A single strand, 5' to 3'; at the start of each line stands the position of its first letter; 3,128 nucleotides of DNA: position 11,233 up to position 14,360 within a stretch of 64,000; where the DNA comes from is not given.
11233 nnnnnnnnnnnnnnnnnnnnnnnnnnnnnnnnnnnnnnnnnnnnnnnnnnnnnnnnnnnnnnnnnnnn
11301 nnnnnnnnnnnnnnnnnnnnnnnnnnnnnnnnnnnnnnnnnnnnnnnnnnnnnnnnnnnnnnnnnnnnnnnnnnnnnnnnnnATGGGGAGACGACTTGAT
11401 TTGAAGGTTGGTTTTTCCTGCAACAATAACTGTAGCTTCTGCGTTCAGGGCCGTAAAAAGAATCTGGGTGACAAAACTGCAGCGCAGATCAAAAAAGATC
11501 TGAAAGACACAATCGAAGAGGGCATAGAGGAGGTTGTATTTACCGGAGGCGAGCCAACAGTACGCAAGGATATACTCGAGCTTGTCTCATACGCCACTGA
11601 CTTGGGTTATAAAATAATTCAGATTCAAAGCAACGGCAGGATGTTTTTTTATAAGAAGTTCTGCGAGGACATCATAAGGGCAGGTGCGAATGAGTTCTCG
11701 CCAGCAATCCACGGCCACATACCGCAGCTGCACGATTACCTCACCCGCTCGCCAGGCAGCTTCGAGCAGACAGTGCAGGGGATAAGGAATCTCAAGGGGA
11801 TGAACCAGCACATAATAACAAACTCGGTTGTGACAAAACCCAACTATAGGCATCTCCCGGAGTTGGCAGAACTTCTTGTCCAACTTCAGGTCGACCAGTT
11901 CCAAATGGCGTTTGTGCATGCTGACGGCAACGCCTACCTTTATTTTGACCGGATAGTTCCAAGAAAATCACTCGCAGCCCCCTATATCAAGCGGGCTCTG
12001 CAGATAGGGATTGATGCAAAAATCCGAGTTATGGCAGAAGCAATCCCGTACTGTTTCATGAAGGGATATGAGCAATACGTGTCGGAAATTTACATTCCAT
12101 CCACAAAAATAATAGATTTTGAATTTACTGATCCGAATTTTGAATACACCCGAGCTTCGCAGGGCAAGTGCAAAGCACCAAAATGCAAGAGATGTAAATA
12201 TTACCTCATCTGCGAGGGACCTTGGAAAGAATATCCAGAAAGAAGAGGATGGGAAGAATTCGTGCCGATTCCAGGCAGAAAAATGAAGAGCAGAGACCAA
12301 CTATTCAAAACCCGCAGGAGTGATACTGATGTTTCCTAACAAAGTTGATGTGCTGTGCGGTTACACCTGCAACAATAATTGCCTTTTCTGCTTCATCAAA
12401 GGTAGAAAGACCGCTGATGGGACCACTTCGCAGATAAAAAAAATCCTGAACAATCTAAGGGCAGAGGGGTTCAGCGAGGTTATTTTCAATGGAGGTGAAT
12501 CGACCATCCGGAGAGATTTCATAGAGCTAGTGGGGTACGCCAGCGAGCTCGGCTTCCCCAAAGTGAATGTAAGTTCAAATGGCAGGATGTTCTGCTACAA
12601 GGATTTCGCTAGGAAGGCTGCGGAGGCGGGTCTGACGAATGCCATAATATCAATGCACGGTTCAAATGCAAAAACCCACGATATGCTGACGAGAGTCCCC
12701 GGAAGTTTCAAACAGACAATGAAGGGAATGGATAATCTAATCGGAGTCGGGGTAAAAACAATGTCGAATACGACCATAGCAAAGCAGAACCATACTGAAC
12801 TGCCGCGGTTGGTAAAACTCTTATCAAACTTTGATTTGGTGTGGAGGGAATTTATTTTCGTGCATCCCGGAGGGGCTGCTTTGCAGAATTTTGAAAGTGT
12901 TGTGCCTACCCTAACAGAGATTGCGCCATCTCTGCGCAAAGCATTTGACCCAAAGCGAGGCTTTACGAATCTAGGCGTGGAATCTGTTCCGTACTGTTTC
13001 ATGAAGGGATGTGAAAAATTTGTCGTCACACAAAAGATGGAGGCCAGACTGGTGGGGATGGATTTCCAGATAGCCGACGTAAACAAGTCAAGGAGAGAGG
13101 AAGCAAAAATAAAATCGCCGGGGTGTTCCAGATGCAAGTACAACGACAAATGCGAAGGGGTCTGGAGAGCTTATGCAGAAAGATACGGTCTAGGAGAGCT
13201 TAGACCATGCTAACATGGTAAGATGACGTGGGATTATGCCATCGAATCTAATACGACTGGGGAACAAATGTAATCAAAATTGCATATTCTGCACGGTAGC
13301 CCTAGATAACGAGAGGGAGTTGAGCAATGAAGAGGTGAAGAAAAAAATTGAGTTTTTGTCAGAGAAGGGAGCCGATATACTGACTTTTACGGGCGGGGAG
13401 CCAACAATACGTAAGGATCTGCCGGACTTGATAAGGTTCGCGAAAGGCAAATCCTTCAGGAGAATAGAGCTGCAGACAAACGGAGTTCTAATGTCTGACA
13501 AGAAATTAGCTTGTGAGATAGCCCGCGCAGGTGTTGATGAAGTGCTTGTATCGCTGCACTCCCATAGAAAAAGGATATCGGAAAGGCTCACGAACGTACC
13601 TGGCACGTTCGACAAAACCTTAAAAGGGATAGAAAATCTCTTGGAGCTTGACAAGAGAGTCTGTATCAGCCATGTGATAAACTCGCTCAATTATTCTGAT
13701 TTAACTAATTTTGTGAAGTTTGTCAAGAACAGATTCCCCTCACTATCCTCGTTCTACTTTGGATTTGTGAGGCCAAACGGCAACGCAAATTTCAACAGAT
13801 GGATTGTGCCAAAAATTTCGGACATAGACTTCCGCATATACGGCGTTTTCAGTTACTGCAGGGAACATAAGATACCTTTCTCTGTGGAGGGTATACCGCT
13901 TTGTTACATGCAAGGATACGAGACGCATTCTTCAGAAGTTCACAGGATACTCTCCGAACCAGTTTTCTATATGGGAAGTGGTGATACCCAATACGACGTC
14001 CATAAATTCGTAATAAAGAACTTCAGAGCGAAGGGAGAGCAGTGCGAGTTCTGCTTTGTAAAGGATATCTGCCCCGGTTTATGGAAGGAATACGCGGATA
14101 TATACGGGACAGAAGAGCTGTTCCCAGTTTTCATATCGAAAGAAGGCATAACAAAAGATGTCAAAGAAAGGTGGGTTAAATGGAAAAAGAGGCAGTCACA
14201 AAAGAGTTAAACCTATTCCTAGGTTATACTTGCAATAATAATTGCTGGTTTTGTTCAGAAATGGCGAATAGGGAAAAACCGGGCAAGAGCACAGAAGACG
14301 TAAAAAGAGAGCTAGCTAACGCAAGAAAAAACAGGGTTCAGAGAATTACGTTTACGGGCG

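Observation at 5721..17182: His-Xaa-Ser (Hxs) radical-SAM maturation system, expanded with six extra Fe-S enzymes, inside an archaeal type IV pilin/adhesin operon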

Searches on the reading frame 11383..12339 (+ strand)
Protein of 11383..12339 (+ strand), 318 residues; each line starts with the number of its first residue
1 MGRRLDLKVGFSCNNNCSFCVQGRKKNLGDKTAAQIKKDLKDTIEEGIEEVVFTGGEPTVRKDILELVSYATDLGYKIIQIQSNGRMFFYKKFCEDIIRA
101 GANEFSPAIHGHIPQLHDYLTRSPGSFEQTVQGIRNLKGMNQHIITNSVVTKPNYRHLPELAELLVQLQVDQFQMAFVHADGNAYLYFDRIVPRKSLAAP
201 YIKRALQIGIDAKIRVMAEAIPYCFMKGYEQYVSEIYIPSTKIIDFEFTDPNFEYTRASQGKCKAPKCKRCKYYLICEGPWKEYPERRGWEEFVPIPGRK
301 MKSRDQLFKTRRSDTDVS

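Call 4: search_protein_families(library=ncbifam, proteins=[window:11383-12339:+], max_evalue=0.01)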
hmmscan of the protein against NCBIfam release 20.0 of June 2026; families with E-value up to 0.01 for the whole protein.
window:11383-12339:+ (318 aa): 59 families (the best 25 are shown)
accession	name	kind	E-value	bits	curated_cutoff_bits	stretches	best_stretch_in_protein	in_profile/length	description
NF038332.1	rSAM_rare_HxsC4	exception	2.9e-54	184.5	500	2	3-227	14-245/335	radical SAM protein HxsC4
TIGR03977.1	rSAM_pair_HxsC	equivalog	9e-31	106.8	267.9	1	12-227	34-254/292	His-Xaa-Ser system radical SAM maturase HxsC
TIGR04545.1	rSAM_ahbD_hemeb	equivalog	9.8e-23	81.1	500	1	9-185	6-182/339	heme b synthase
TIGR04053.2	TIGR04053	equivalog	1.1e-21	77.5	395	1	13-182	18-190/366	TIGR04053 family radical SAM/SPASM domain-containing protein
TIGR04466.1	rSAM_BlsE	equivalog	2.9e-20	73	400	1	7-181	7-178/327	cytosylglucuronate decarboxylase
TIGR04347.1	pseudo_SAM_Halo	equivalog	6.1e-20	71.8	525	1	12-178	47-212/390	TIGR04347 family pseudo-SAM/SPASM protein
TIGR04051.1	rSAM_NirJ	equivalog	2e-18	66.5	515.45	1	13-182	12-180/354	heme d1 biosynthesis radical SAM protein NirJ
TIGR02668.1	moaA_archaeal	equivalog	2.4e-18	66.2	325.25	1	5-205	12-214/303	GTP 3',8-cyclase MoaA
TIGR04055.1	rSAM_NirJ2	equivalog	7.3e-18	65.2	500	1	12-185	9-181/326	putative heme d1 biosynthesis radical SAM protein NirJ2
NF045574.1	sacti_mat_StsB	exception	2.3e-17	63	625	1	12-176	105-267/466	StsB family radical SAM/SPASM domain sactipeptide maturase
TIGR04303.1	GeoRSP_rSAM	equivalog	4.7e-16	59.3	400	1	8-183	6-182/325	GeoRSP system radical SAM/SPASM protein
TIGR04054.1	rSAM_NirJ1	equivalog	5.2e-16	58.2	650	1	11-173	44-205/387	putative heme d1 biosynthesis radical SAM protein NirJ1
TIGR04133.1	rSAM_w_lipo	hypoth_equivalog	6.7e-16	58.2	425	1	9-184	34-208/350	TIGR04133 family radical SAM/SPASM protein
TIGR04317.1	W_rSAM_matur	equivalog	3.5e-15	56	380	1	4-178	5-184/349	tungsten cofactor oxidoreductase radical SAM maturase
NF001199.0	PRK00164.2-1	equivalog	4.5e-15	55.6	231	1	5-165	14-175/308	GTP 3',8-cyclase MoaA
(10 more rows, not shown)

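Call 5: search_protein_families(library=pfam, proteins=[window:11383-12339:+], max_evalue=0.01)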
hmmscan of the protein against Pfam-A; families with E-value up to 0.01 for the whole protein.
window:11383-12339:+ (318 aa): 2 families
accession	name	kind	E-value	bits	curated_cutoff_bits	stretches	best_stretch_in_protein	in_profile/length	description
PF04055.27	Radical_SAM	-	3.6e-21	76.5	29.5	1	10-165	4-166/166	Radical SAM superfamily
PF13353.11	Fer4_12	-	0.00063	20.5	22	1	12-73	14-79/137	4Fe-4S single cluster domain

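Call 44: search_solved_structures(query=window:11383-12339:+, max_evalue=0.001)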
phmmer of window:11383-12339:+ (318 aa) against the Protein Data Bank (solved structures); distinct sequences matched with E-value up to 0.001: 7.
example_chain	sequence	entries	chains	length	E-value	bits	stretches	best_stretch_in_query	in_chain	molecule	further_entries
7vob_C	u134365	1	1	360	1.5e-16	64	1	5-179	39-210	Cytosylglucuronate decarboxylase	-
7voc_C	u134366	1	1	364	1.6e-16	64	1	5-179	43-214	Cytosylglucuronate decarboxylase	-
7tol_A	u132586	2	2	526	6e-07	32.5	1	9-101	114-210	glycerol dibiphytanyl glycerol tetraether - macrocyclic archaeol synthase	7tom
6efn_A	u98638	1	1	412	5.8e-06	29.3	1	8-163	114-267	Sporulation killing factor maturation protein SkfB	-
5v1q_A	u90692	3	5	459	1.2e-05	28.2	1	11-177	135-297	Radical SAM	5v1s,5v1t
6c8v_A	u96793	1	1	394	0.00028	23.8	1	39-199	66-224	Coenzyme PQQ synthesis protein E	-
8wm2_A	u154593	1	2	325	0.00076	22.3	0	9-72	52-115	Fe-S radical SAM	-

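Call 49: search_protein_families(library=padloc, proteins=[window:11383-12339:+], max_evalue=0.001)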
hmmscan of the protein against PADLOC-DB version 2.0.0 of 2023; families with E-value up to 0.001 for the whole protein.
window:11383-12339:+ (318 aa): 3 families
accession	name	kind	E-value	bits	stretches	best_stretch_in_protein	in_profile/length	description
PDLC02904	pVip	-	1.9e-12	45.3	1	12-175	12-172/262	Viperins associated with kinases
PDLC02903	pVip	-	2.5e-11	41.5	1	12-177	9-173/257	Viperins not associated with kinases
PDLC02905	pVip-kinase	-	0.00072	16.9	0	12-85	191-269/474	Viperin-kinase fusion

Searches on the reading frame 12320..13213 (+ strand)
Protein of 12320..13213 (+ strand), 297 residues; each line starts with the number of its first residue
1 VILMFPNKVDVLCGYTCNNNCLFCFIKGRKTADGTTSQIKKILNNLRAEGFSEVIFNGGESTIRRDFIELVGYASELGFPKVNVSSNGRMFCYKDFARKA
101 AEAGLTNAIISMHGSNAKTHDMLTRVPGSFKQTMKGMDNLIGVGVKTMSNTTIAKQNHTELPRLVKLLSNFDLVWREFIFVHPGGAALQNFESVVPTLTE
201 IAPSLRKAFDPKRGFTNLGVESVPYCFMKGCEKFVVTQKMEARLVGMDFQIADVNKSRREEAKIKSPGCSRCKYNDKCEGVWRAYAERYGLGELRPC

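Call 7: search_protein_families(library=ncbifam, proteins=[window:12320-13213:+], max_evalue=0.001)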
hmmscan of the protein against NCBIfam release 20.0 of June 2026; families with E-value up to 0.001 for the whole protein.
window:12320-13213:+ (297 aa): 43 families (the best 25 are shown)
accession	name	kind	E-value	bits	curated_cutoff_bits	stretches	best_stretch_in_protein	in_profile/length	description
NF038332.1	rSAM_rare_HxsC4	exception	7.9e-46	156.7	500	2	7-211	14-224/335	radical SAM protein HxsC4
TIGR04545.1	rSAM_ahbD_hemeb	equivalog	2.3e-27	96.4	500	1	15-189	8-183/339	heme b synthase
TIGR04546.1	rSAM_ahbC_deAc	equivalog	1.6e-25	89.7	650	1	16-173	48-205/390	12,18-didecarboxysiroheme deacetylase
TIGR04053.2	TIGR04053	equivalog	5e-24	85.2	395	1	17-187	18-193/366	TIGR04053 family radical SAM/SPASM domain-containing protein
TIGR04055.1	rSAM_NirJ2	equivalog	6e-24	85.2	500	1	16-189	9-182/326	putative heme d1 biosynthesis radical SAM protein NirJ2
TIGR03977.1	rSAM_pair_HxsC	equivalog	5.3e-23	81.3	267.9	1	12-209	30-233/292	His-Xaa-Ser system radical SAM maturase HxsC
TIGR04347.1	pseudo_SAM_Halo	equivalog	1e-22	81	525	1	16-182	47-211/390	TIGR04347 family pseudo-SAM/SPASM protein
TIGR04466.1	rSAM_BlsE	equivalog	3.2e-22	79.4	400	1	16-170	12-164/327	cytosylglucuronate decarboxylase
TIGR02668.1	moaA_archaeal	equivalog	7e-22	77.8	325.25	1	15-207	18-212/303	GTP 3',8-cyclase MoaA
TIGR04054.1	rSAM_NirJ1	equivalog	6.4e-21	74.4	650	1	13-171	42-200/387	putative heme d1 biosynthesis radical SAM protein NirJ1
NF045574.1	sacti_mat_StsB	exception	1.5e-19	70.2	625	1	16-173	105-261/466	StsB family radical SAM/SPASM domain sactipeptide maturase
TIGR04051.1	rSAM_NirJ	equivalog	1.6e-19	70.1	515.45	1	17-172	12-167/354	heme d1 biosynthesis radical SAM protein NirJ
TIGR04251.1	SCM_rSAM_ScmF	equivalog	4.9e-19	68.9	400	1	16-183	13-184/353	SynChlorMet cassette radical SAM/SPASM protein ScmF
TIGR04303.1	GeoRSP_rSAM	equivalog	9.2e-19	68.2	400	1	13-178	11-174/325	GeoRSP system radical SAM/SPASM protein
NF001199.0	PRK00164.2-1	equivalog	1.1e-18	67.4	231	1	15-171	20-178/308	GTP 3',8-cyclase MoaA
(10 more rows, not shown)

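Call 8: search_protein_families(library=pfam, proteins=[window:12320-13213:+], max_evalue=0.01)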
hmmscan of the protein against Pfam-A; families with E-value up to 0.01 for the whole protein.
window:12320-13213:+ (297 aa): 2 families
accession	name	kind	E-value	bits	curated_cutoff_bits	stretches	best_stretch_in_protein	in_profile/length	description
PF04055.27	Radical_SAM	-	2.6e-18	67.2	29.5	1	14-168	4-166/166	Radical SAM superfamily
PF13353.11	Fer4_12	-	0.0071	17.1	22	0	16-113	14-114/137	4Fe-4S single cluster domain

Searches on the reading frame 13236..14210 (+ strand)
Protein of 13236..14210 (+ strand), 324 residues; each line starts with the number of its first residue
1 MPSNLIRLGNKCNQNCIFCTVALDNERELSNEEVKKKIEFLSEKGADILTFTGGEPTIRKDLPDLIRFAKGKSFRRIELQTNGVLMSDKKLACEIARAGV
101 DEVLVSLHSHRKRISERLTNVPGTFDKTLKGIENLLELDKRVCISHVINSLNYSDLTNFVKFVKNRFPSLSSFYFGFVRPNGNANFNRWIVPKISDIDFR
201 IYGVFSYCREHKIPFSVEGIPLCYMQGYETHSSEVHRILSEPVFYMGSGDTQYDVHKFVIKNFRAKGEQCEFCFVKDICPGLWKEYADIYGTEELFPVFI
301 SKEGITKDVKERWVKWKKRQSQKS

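Call 7: search_protein_families(library=ncbifam, proteins=[window:13236-14210:+], max_evalue=0.001)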
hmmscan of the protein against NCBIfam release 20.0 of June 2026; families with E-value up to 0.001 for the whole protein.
window:13236-14210:+ (324 aa): 55 families (the best 25 are shown)
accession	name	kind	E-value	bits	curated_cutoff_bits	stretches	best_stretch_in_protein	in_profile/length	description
NF038332.1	rSAM_rare_HxsC4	exception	2.6e-36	125.4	500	1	6-226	18-245/335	radical SAM protein HxsC4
TIGR03977.1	rSAM_pair_HxsC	equivalog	1.2e-27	96.6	267.9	1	4-226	27-254/292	His-Xaa-Ser system radical SAM maturase HxsC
TIGR02668.1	moaA_archaeal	equivalog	5.3e-27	94.6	325.25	1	6-165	14-175/303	GTP 3',8-cyclase MoaA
TIGR04054.1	rSAM_NirJ1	equivalog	3.5e-26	91.7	650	1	9-174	43-208/387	putative heme d1 biosynthesis radical SAM protein NirJ1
TIGR04546.1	rSAM_ahbC_deAc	equivalog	2.2e-24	86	650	1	8-166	45-203/390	12,18-didecarboxysiroheme deacetylase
TIGR02666.1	moaA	equivalog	2.6e-24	85.8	284.05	1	8-166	16-183/336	GTP 3',8-cyclase MoaA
NF001199.0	PRK00164.2-1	equivalog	3.4e-24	85.5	231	1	6-165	16-177/308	GTP 3',8-cyclase MoaA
TIGR04545.1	rSAM_ahbD_hemeb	equivalog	1.8e-22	80.3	500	1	9-165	7-164/339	heme b synthase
TIGR04347.1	pseudo_SAM_Halo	equivalog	1.1e-21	77.6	525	1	8-166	44-202/390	TIGR04347 family pseudo-SAM/SPASM protein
NF045646.2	rSAM_Se_TrsS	equivalog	4.2e-21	75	490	1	5-175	89-263/441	radical SAM (seleno)protein TrsS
TIGR04055.1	rSAM_NirJ2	equivalog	1e-20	74.6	500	1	9-184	7-180/326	putative heme d1 biosynthesis radical SAM protein NirJ2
TIGR04303.1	GeoRSP_rSAM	equivalog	1.2e-20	74.3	400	1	8-166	11-167/325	GeoRSP system radical SAM/SPASM protein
NF045702.1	rSAM_GDGT_ether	equivalog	2.1e-20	72.8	450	1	5-165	89-255/486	tetraether lipid synthase Tes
TIGR04051.1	rSAM_NirJ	equivalog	1.1e-19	70.7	515.45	1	4-188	7-186/354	heme d1 biosynthesis radical SAM protein NirJ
NF045574.1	sacti_mat_StsB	exception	2.4e-18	66.2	625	1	10-164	104-257/466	StsB family radical SAM/SPASM domain sactipeptide maturase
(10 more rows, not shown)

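Call 8: search_protein_families(library=pfam, proteins=[window:13236-14210:+], max_evalue=0.01)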
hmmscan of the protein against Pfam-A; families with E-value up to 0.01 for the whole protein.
window:13236-14210:+ (324 aa): 2 families
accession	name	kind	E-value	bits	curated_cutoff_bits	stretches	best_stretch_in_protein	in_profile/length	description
PF04055.27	Radical_SAM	-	6.3e-27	95.2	29.5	1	8-162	3-165/166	Radical SAM superfamily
PF13353.11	Fer4_12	-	0.001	19.8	22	1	11-71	14-79/137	4Fe-4S single cluster domain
